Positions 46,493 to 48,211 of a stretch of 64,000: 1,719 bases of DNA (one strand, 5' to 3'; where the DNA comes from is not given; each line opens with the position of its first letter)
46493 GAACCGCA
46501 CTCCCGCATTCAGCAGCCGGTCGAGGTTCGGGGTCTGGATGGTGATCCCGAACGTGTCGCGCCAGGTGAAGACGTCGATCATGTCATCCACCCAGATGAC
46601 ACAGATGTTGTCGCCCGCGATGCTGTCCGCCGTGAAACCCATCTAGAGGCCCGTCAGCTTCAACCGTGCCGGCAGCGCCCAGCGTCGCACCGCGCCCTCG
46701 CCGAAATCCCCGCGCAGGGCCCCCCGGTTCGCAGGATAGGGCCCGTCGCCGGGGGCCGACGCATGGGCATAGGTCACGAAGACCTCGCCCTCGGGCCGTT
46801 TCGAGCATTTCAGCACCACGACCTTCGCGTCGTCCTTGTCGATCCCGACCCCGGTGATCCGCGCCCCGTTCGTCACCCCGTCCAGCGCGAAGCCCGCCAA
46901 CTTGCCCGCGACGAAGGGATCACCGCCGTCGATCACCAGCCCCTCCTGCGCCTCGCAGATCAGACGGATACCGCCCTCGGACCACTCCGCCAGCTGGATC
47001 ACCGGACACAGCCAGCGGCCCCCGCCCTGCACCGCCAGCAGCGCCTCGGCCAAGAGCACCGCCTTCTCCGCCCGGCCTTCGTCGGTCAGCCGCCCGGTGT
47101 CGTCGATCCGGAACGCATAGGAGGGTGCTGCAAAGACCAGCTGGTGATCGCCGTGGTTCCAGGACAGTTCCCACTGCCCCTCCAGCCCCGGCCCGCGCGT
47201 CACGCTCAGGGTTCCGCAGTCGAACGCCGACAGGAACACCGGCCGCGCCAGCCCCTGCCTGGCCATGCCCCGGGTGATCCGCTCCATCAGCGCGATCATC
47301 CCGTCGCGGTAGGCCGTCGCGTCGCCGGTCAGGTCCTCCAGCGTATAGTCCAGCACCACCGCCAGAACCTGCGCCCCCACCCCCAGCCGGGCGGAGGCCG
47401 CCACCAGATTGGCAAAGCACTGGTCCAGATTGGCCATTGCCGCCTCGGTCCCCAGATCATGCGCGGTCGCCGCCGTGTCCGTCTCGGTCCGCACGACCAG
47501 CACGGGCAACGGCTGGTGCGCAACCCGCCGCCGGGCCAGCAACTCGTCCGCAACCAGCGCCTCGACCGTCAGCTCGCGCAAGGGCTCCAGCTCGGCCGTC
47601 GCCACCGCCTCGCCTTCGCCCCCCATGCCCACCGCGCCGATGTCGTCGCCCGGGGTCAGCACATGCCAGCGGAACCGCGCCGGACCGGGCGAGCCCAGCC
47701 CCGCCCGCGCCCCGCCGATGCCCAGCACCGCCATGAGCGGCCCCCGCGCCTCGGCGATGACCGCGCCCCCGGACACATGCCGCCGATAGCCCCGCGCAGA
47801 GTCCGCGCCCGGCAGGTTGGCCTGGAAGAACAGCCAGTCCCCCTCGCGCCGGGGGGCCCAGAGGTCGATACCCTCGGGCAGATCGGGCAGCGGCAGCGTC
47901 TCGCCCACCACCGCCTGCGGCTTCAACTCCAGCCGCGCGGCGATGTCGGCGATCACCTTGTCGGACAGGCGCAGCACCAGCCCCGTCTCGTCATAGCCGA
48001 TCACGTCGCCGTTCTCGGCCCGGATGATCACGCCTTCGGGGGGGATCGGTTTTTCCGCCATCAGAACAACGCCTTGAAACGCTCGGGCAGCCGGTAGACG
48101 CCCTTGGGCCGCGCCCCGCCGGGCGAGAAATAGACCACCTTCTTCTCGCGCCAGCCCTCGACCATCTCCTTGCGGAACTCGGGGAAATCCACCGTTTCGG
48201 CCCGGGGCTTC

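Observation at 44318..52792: Seven same-strand, tightly coupled genes for uncharacterised hydrolase-like, GT-like and RTX-sulfatase proteins form a candidate undescribed glycan- or polymer-tailoring module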

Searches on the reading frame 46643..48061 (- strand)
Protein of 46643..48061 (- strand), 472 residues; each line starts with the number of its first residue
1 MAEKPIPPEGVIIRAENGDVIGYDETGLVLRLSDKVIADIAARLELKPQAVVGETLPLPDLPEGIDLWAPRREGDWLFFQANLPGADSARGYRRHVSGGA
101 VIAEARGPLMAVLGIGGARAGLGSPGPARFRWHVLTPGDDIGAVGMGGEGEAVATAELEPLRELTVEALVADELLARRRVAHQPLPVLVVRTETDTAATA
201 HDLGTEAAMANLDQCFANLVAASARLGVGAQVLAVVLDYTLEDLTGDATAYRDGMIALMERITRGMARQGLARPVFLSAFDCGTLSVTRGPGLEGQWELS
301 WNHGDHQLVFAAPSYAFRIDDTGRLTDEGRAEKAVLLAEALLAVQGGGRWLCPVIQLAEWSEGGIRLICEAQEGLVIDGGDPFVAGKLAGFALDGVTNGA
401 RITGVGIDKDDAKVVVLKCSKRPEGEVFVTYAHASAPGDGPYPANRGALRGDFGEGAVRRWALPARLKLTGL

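Call 4: search_protein_families(library=pfam, proteins=[window:46643-48061:-], max_evalue=0.01)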
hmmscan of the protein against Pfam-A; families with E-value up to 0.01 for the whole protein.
window:46643-48061:- (472 aa): 0 families

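Call 5: search_protein_families(library=ncbifam, proteins=[window:46643-48061:-], max_evalue=0.01)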
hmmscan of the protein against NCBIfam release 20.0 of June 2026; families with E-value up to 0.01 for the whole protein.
window:46643-48061:- (472 aa): 0 families

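Call 8: search_solved_structures(query=window:46643-48061:-, max_evalue=1)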
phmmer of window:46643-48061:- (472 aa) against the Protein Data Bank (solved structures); distinct sequences matched with E-value up to 1: 0.

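Call 10: find_related_loci(query=window:46643-48061:-, collection=genome_contigs, flank=10000)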
Query window:46643-48061:- (472 aa) in genome_contigs; peptide patterns used: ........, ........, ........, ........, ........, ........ (x = any residue, [..] = any of these).
287 stretches matched a pattern; 92 encode a relative of the query (tblastn E <= 1e-3); the best 80 are kept; 80 distinct loci.
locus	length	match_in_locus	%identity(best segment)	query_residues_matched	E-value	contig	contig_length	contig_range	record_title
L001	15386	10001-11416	89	1-471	0e+0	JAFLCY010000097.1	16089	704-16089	MAG: Rhodobacterales bacterium isolate UWPOB_RHODOB1 gnl_X_KBLHCKFH_94, whole genome shotgun sequence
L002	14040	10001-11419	89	1-472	0e+0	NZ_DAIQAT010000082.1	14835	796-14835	MAG: Tabrizicola sp. isolate CTOTU24491 NODE_2238_length_14835_cov_10.221380, whole genome shotgun sequence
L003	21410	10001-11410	86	1-471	0e+0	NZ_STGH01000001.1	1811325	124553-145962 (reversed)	Rhodobacter sp. SY28-1 SY28-1_ctg001, whole genome shotgun sequence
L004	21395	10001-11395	89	9-472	0e+0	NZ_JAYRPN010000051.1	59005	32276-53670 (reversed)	MAG: Tabrizicola sp. isolate XM1_ASGE1bin.6 k141_125583, whole genome shotgun sequence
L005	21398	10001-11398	88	7-472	0e+0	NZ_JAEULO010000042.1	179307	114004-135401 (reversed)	MAG: Tabrizicola sp. isolate new MAG-123 k141_1909903, whole genome shotgun sequence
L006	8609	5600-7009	85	1-471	0e+0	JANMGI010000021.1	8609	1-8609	MAG: Paracoccaceae bacterium isolate OTE_70_metabat_94 OTE_70_k141_2566214, whole genome shotgun sequence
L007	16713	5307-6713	84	1-471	0e+0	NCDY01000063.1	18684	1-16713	MAG: Rhodobacterales bacterium 32-66-9 04302015_32_scaffold_1568, whole genome shotgun sequence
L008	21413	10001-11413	80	1-471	0e+0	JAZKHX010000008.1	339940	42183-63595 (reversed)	MAG: Pseudomonadota bacterium isolate DC_SW_03_SPN07022020-bin038_1 DCSW031SPN_B038_1_000000000008, whole genome shotgun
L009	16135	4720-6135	82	1-471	0e+0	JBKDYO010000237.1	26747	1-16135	MAG: Paracoccaceae bacterium isolate samp_4384_semibin_529 samp_4384_988808, whole genome shotgun sequence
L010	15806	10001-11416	81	1-471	0e+0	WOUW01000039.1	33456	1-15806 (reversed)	MAG: Rhodobacteraceae bacterium isolate X2_MetaBAT.20 scaffold_1016, whole genome shotgun sequence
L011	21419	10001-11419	82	6-471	0e+0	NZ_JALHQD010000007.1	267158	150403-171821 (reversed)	MAG: Tabrizicola sp. isolate bin.65 c_000000000251, whole genome shotgun sequence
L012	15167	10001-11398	79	6-470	0e+0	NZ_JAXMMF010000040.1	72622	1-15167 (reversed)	MAG: Tabrizicola sp. isolate NC_metabat.bin.9 k141_26499, whole genome shotgun sequence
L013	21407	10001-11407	83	1-471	0e+0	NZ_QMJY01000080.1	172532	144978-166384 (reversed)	Tabrizicola thermarum strain YIM 73036 contig080, whole genome shotgun sequence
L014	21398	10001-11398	82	6-471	0e+0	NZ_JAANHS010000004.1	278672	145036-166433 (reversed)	Rhodobacter calidifons strain M37P NODE_4_length_278672_cov_90.4598, whole genome shotgun sequence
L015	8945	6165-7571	79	1-469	0e+0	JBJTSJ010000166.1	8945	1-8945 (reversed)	MAG: Tabrizicola sp. isolate samp_4447_semibin_136 samp_4447_325805, whole genome shotgun sequence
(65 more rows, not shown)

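Call 17: find_homologous_proteins(query=window:46643-48061:-, max_evalue=0.001)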
Query window:46643-48061:- (472 aa): 450 proteins with E <= 0.001 among 8000 candidates; the best 120 are listed.
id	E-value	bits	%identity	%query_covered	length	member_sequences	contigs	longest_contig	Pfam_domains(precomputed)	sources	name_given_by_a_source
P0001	0.0e+0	1025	98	100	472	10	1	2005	-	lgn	-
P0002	1.7e-275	932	90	98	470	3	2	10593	-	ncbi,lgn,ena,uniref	ncbi:hypothetical protein [Tabrizicola sp.]|uniref:hypothetical protein n=1 Tax=Tabrizicola sp. TaxI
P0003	1.6e-272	923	89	100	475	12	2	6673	-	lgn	-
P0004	3.6e-272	921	88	100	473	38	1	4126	-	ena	-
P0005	8.0e-269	910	87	100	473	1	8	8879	-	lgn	-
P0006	1.6e-268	909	88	99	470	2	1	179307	-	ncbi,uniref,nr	ncbi:hypothetical protein [Tabrizicola sp.]|uniref:hypothetical protein n=1 Tax=Tabrizicola sp. TaxI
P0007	1.0e-267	907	88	99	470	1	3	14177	-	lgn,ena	-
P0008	1.4e-267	906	87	100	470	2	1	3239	-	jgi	-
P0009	1.8e-267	906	88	98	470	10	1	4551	-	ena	-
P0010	6.1e-266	901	87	100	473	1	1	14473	-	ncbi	-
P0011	5.4e-265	898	86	100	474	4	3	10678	-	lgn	-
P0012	8.1e-264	894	87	99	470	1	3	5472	-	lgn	-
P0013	1.9e-263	893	87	99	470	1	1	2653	-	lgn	-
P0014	3.9e-263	892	85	100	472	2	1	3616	-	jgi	jgi:hypothetical protein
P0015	6.8e-263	891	85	100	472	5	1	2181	-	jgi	jgi:hypothetical protein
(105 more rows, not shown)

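Call 27: search_protein_representatives(protein=window:46643-48061:-)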
Query: 472 residues. Proteins with E-value up to 0.001 (for the whole library): 129; up to 1e-10: 89; up to 1e-30: 57. The best 129 are listed.
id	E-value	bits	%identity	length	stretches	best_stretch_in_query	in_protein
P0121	6.8e-134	463.8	53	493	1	9-468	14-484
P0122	1.3e-104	367.3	44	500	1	10-470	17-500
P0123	4.6e-103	362.1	46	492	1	6-470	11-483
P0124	1.4e-99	350.6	45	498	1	8-469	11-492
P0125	9.0e-97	341.4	41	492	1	6-467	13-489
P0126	2.8e-94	333.2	43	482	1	8-469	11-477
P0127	1.3e-92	327.6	41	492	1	2-468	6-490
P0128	3.4e-91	323.0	45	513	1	7-469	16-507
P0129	4.5e-87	309.4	42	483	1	6-466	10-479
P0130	4.1e-86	306.2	43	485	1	4-467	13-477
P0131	5.8e-85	302.4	47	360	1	128-468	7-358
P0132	3.4e-83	296.6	42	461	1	7-470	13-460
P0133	2.1e-79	284.1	39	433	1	64-471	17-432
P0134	2.4e-79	283.9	45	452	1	9-467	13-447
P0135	8.5e-76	272.2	38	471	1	8-467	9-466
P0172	1.6e-32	129.5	36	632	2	95-422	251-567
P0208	6.4e-11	58.3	40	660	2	309-453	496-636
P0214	1.3e-09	54.0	29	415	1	91-452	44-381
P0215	9.0e-09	51.2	30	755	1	180-456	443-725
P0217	1.9e-08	50.1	30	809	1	66-453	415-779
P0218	1.9e-08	50.1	31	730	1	98-453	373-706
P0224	1.3e-07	47.4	33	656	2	249-453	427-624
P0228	3.9e-07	45.8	38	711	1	293-453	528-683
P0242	4.3e-05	39.1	30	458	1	214-459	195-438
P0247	2.9e-04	36.3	29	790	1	97-459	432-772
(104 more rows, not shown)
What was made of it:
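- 46643..48061 (-): g6: 472-aa protein with a tailspike-like SASA/CE20 (SGNH) fold plus beta domains. It lacks the block I Ser. Core gene. The family is small: 129 clusters at 50% identity among 1.84e9 proteins (call 27).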

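Call 28: search_protein_families(library=pfam, proteins=[P0215, P0217, P0218, P0208, P0224, P0228, P0247, P0214, P0242, P0172], max_evalue=0.01)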
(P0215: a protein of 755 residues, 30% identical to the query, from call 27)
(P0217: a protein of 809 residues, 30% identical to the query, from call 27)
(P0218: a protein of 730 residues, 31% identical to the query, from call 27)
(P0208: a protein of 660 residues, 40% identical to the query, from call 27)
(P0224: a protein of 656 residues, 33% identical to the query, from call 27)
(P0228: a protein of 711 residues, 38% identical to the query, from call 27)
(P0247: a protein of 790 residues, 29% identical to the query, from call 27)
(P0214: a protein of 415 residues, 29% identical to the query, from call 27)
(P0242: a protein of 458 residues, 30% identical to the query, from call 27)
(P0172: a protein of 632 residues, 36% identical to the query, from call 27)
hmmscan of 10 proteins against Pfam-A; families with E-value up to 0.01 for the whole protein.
P0215 (755 aa): 0 families

P0217 (809 aa): 0 families

P0218 (730 aa): 0 families

P0208 (660 aa): 0 families

P0224 (656 aa): 0 families

P0228 (711 aa): 0 families

P0247 (790 aa): 0 families

P0214 (415 aa): 0 families

P0242 (458 aa): 0 families

P0172 (632 aa): 0 families

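Call 44: predict_structure(alignment_id=A1)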
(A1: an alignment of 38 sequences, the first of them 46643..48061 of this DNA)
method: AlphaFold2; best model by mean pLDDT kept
length: 472 residues; sequences in the alignment: 38
mean_pLDDT: 91.5   pTM: 0.84
mean pLDDT of the five models: 91.5, 91.4, 91.2, 89.8, 89.7
residues with pLDDT >= 90: 373; 70-90: 69; 50-70: 20; < 50: 10
segments of 3 or more residues with pLDDT < 50: 49-56
pLDDT, mean of each block of 10 residues (from residue 1): 72 75 84 71 65 48 80 94 89 92 96 96 94 95 87 96 97 97 96 95 95 98 97 98 89 97 98 98 95 91 95 97 95 98 96 97 95 96 96 97 98 98 96 95 97 89 96 72
secondary structure, 60 per line:
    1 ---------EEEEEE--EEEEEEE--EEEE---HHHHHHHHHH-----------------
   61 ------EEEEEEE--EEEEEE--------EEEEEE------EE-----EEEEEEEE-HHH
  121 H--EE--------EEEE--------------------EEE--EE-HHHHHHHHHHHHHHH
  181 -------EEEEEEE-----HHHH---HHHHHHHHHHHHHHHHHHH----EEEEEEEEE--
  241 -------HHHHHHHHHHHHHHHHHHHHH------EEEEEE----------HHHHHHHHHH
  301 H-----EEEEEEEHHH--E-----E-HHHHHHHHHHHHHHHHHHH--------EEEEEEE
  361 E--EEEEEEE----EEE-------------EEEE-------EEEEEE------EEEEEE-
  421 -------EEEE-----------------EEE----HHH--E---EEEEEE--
elements in order: E10-15 E18-24 E27-30 H34-43 E67-73 E76-81 E90-95 E109-116 H118-121 E134-137 E158-160 H166-180 E188-194 H200-203 H207-225 E230-238 H248-268 E275-280 H291-301 E307-313 H327-345 E354-361 E364-370 E375-377 E391-394 E402-407 E414-419 E428-431 E449-451 E465-470
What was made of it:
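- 46643..48061 (-): AF2 model with pLDDT 91.5 (call 44).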

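Call 49: fold_search(model_id=the predicted structure, library=pdb)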
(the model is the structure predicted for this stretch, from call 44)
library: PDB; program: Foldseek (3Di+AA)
matches with E <= 10: 844; with E <= 0.001: 10
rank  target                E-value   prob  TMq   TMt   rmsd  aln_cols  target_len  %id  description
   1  9vyh_o                6.2e-19  1.00  0.62  0.48  15.6       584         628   15  Cyanopodophage Pan3 tailspike (released 2025-11-26)
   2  9vyh_m                9.3e-18  1.00  0.61  0.47  14.2       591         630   14  Cyanopodophage Pan3 tailspike (released 2025-11-26)
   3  8f9p_A                1.2e-09  1.00  0.45  0.44   9.7       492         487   10  Dog sialic acid esterase (SIAE) inactive mutant S128A (released 2024-05-29)
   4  8f9o_A                2.1e-09  1.00  0.46  0.45   9.5       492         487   12  Dog sialic acid esterase (SIAE) (released 2024-05-29)
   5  7kmm_B                4.5e-09  1.00  0.51  0.55   6.3       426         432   14  Crystal structure of XAC1771, a novel carbohydrate acetylesterase from Xanthomonas citri (released 2021-05-26)
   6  7kmm_A                4.7e-09  1.00  0.51  0.54   6.4       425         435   15  Crystal structure of XAC1771, a novel carbohydrate acetylesterase from Xanthomonas citri (released 2021-05-26)
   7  9h4u_A                1.1e-05  1.00  0.38  0.30   4.2       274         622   16  Deacetylase FI8 utilizes unconventional variant of a catalytic triad: the diluted triad (released 2025-08-27)
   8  1zmb_A                2.8e-05  1.00  0.34  0.53   4.7       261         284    7  Crystal Structure of the Putative Acetylxylan Esterase from Clostridium acetobutylicum, Northeast Structural Genomics  (released 2005-05-17)
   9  9ega_A                3.4e-05  1.00  0.47  0.36  12.3       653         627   10  Crystal Structure of a CE20 carbohydrate acetylesterase from Pedobacter psychrotolerans (PpCE20_II), with ancillary do (released 2025-08-13)
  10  9ega_B                3.8e-05  1.00  0.36  0.28   5.5       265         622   16  Crystal Structure of a CE20 carbohydrate acetylesterase from Pedobacter psychrotolerans (PpCE20_II), with ancillary do (released 2025-08-13)
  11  7bk6_BBB              1.2e-02  0.97  0.13  0.50   6.3       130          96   13  PfCopC mutant - D83A (released 2021-07-07)
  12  1c8y                  1.3e-02  0.23  0.17  0.24  12.9       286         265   12  Endo-Beta-N-Acetylglucosaminidase H, D130A Mutant (released 1999-11-26)
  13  6nfr                  1.4e-02  0.92  0.11  0.45   7.8       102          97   16  CopC from Pseudomonas fluorescens (released 2019-04-24)
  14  1wab                  1.5e-02  0.77  0.20  0.37   8.1       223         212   13  PLATELET-ACTIVATING FACTOR ACETYLHYDROLASE (released 1997-11-12)
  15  2o14                  1.7e-02  0.87  0.27  0.34   9.6       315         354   10  X-Ray Crystal Structure of Protein YXIM_BACsu from Bacillus subtilis. Northeast Structural Genomics Consortium Target SR (released 2006-12-12)
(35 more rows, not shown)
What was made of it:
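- On SASA/CE20 carbohydrate acetylesterases (g6): The fold matches (call 49).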

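Call 64: fold_search(model_id=the predicted structure, library=viral)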
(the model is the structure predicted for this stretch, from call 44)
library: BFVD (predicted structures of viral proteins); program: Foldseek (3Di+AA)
matches with E <= 10: 592; with E <= 0.001: 11
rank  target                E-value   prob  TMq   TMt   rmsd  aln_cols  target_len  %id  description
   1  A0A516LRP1            5.4e-19  1.00  0.61  0.36  10.3       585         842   13  (no name in the UniProt tables at hand)
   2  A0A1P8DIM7            1.9e-18  1.00  0.60  0.42   4.4       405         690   14  (no name in the UniProt tables at hand)
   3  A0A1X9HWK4            1.4e-14  1.00  0.61  0.31   4.9       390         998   18  (no name in the UniProt tables at hand)
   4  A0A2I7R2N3            9.3e-07  1.00  0.39  0.30  16.1       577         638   10  (no name in the UniProt tables at hand)
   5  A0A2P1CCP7            1.2e-06  1.00  0.36  0.22  16.6       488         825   11  Phage head-binding domain containing protein [Klebsiella phage KP8]
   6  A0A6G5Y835            1.4e-06  1.00  0.40  0.32   8.9       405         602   12  (no name in the UniProt tables at hand)
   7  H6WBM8                1.8e-06  1.00  0.37  0.28  14.7       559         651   11  Uncharacterized protein [Rhodobacter phage RcapNL]
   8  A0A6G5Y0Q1            7.2e-05  1.00  0.29  0.31  11.5       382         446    8  (no name in the UniProt tables at hand)
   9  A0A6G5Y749            1.4e-04  0.94  0.24  0.14  19.7       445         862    9  (no name in the UniProt tables at hand)
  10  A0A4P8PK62            2.8e-04  1.00  0.36  0.25   7.0       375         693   10  Fiber 2 [White sturgeon adenovirus 1]
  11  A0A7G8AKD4            7.6e-04  0.98  0.28  0.14  14.9       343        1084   11  Tail fiber estarase [Bacillus phage 1_ICo-2020]
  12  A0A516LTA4            1.5e-03  0.99  0.31  0.14  10.6       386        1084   10  (no name in the UniProt tables at hand)
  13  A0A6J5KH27            1.7e-03  0.97  0.34  0.22  15.0       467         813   11  Uncharacterized protein [uncultured Caudovirales phage]
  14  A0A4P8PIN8            2.1e-03  0.66  0.32  0.21  22.5       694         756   10  Fiber 4 [White sturgeon adenovirus 1]
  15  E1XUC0                2.3e-03  1.00  0.35  0.26   4.7       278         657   12  Predicted tail fiber protein [Salmonella phage Vi06]
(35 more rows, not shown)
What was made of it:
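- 46643..48061 (-): Foldseek hits: cyanopodophage Pan3 tailspike 9vyh at 6e-19, SIAE 8f9p at 1e-9, CE20 XAC1771 at 4.5e-9 (call 49), and unnamed BFVD viral proteins down to 5e-19 plus tail-fibre esterases (call 64).
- The g6 fold is closest to a phage tailspike and to BFVD viral proteins that include tail-fibre esterases (calls 49, 64).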

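Call 68: search_protein_families(library=phrogs, proteins=[window:46643-48061:-], max_evalue=0.01)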
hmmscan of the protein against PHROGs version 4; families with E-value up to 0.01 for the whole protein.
window:46643-48061:- (472 aa): 0 families
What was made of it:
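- Closest known: Phage tailspike/tail-fibre carbohydrate esterases and SASA/CE20 acetylesterases. Different: There is no sequence-level match to any Pfam or PHROG esterase family (calls 4, 28, 68).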

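Call 69: search_dna_similar(query=window:46643-48061:-, collection=plasmids, mode=protein, max_rows=15)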
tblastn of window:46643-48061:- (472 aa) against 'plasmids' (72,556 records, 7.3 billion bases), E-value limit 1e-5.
Records with a match: 4; places in all: 4; records where one place covers at least 80% of the query: 1.
Best place of each record, by identity: <60% 4.
By first word of the organism name: Thioclava 3; Aliiroseovarius 1.
By predicted mobility (MOB-suite, as given by PLSDB): non-mobilizable 3; mobilizable 1.
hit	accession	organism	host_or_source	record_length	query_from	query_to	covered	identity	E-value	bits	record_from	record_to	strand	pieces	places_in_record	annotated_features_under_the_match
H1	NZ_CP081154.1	Aliiroseovarius sp. M344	-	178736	1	467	99%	39.2%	5e-76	266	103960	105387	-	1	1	hypothetical protein (x2)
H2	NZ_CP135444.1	Thioclava sp. FTW29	-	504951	308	469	34%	32.0%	5e-7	60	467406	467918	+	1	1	hypothetical protein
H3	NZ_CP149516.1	Thioclava sp. GXIMD4215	pure culture,mangrove soil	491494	308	467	34%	32.4%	2e-6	58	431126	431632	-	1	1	hypothetical protein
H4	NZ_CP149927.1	Thioclava sp. GXIMD4216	-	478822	308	467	34%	31.8%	2e-6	59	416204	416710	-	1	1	hypothetical protein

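Call 84: find_encoding_contigs(protein=P0217, flank=8000, max_places=3)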
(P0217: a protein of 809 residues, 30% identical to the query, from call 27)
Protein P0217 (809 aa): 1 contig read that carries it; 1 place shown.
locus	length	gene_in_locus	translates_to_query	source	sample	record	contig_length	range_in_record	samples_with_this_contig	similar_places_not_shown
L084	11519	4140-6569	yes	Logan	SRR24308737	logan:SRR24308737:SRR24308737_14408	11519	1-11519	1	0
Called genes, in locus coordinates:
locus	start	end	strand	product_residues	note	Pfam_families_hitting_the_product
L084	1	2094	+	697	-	?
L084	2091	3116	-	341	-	PF01697:Glyco_transf_92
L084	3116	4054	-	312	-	-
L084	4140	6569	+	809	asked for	-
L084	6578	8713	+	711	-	PF00884:Sulfatase, PF01663:Phosphodiest (weak), PF16347:SGSH_C (weak)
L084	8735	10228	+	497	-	-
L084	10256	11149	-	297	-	-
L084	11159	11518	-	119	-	?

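Call 85: find_encoding_contigs(protein=P0218, flank=8000, max_places=3)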
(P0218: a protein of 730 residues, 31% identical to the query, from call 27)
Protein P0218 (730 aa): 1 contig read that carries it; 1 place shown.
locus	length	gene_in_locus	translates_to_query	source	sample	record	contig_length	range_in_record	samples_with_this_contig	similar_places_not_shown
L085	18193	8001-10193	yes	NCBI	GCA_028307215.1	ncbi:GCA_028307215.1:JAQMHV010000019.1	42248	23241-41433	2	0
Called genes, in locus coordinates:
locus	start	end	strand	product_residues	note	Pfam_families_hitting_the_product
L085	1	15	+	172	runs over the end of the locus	PF06199:Phage_tail_2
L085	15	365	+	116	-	PF11836:Phage_TAC_11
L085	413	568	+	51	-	-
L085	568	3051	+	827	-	-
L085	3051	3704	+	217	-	-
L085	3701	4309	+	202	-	-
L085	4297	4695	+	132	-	-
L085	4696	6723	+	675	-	-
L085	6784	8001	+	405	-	-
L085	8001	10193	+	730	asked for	-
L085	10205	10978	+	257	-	-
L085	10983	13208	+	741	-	PF00884:Sulfatase, PF00353:HemolysinCabind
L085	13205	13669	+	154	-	-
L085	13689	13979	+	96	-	-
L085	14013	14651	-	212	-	-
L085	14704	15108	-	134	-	-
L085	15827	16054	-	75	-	-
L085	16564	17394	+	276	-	PF01391:Collagen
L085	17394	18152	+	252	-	-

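Call 88: search_dna_similar(query=L085:10983-13208:+, collection=phages, mode=protein, max_rows=20)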
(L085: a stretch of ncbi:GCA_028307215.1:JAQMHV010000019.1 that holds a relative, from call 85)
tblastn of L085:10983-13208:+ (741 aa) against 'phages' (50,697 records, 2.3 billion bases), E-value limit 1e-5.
Records with a match: 9; places in all: 11; records where one place covers at least 80% of the query: 0.
Best place of each record, by identity: <60% 9.
By first word of the organism name: Bacteriophage 9.
By host as written in the record: - 9.
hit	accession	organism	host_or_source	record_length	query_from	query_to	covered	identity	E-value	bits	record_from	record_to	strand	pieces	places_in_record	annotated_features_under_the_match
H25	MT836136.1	Bacteriophage sp.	human fecal samples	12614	2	406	55%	27.8%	5e-26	121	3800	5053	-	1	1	record has no annotation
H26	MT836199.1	Bacteriophage sp.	human fecal samples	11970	2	402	54%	27.6%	7e-28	127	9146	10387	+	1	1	record has no annotation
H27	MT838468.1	Bacteriophage sp.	human fecal samples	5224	36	421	52%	25.1%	4e-20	102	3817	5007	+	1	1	record has no annotation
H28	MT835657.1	Bacteriophage sp.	human fecal samples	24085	36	423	52%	23.6%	8e-23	110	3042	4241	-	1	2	record has no annotation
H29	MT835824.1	Bacteriophage sp.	human fecal samples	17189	1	380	51%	23.7%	2e-12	77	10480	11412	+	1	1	record has no annotation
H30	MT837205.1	Bacteriophage sp.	human fecal samples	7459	36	417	52%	23.3%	1e-8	65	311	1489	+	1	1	record has no annotation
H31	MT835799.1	Bacteriophage sp.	human fecal samples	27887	30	421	53%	21.4%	5e-10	69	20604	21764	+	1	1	record has no annotation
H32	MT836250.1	Bacteriophage sp.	human fecal samples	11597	258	424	23%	29.1%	3e-10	70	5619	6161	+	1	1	record has no annotation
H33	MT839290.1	Bacteriophage sp.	human fecal samples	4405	598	686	12%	43.8%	8e-10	69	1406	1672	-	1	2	record has no annotation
